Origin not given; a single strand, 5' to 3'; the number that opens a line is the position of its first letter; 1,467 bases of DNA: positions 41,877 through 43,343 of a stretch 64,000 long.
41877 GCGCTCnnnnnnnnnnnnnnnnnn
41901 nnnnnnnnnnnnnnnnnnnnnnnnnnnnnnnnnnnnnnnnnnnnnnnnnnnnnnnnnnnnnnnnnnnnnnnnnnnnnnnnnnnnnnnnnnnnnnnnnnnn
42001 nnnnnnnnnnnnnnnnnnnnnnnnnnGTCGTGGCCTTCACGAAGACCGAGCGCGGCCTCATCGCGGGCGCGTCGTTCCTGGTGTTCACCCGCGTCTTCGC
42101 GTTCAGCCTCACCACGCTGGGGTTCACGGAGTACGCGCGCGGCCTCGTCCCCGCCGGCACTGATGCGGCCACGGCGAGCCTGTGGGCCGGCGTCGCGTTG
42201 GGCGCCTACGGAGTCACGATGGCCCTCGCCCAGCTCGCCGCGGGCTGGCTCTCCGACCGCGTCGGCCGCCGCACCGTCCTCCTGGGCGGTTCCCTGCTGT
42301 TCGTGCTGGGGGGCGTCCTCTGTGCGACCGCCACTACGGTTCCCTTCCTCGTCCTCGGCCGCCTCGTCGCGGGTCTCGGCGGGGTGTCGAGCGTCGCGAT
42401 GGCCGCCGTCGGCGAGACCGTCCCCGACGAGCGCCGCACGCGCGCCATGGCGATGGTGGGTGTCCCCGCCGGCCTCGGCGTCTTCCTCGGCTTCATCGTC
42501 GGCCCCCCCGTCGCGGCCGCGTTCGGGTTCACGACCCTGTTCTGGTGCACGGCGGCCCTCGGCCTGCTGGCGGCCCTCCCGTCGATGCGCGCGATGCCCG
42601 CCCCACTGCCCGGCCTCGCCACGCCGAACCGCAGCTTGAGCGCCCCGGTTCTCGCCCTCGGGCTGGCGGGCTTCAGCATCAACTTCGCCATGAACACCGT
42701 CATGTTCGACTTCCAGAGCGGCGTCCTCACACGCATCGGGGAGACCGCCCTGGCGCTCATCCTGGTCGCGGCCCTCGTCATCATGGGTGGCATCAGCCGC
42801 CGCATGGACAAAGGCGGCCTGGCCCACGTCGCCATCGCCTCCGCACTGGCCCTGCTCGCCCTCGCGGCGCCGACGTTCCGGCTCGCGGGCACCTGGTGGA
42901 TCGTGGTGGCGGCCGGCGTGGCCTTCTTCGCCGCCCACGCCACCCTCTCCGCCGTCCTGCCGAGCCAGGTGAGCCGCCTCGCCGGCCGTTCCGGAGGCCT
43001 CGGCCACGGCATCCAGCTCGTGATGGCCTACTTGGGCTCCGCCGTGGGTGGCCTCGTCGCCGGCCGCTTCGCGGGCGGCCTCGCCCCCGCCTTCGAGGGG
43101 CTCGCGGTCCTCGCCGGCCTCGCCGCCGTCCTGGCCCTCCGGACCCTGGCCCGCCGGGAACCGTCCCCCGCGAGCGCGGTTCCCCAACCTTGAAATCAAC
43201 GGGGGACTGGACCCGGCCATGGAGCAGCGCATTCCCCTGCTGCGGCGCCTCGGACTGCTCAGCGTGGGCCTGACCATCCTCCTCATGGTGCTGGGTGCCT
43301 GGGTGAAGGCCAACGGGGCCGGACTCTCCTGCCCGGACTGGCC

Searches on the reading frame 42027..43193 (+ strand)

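Call 54: search_protein_families(library=pfam, proteins=[window:42027-43193:+], max_evalue=0.0001)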
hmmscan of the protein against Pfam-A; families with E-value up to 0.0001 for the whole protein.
window:42027-43193:+ (388 aa): 2 families
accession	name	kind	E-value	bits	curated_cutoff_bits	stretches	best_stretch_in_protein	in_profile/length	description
PF07690.21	MFS_1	-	2.1e-27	96.4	33.4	1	45-325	29-334/347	Major Facilitator Superfamily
PF00083.30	Sugar_tr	-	3.1e-10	40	22.3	1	45-182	39-184/452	Sugar (and other) transporter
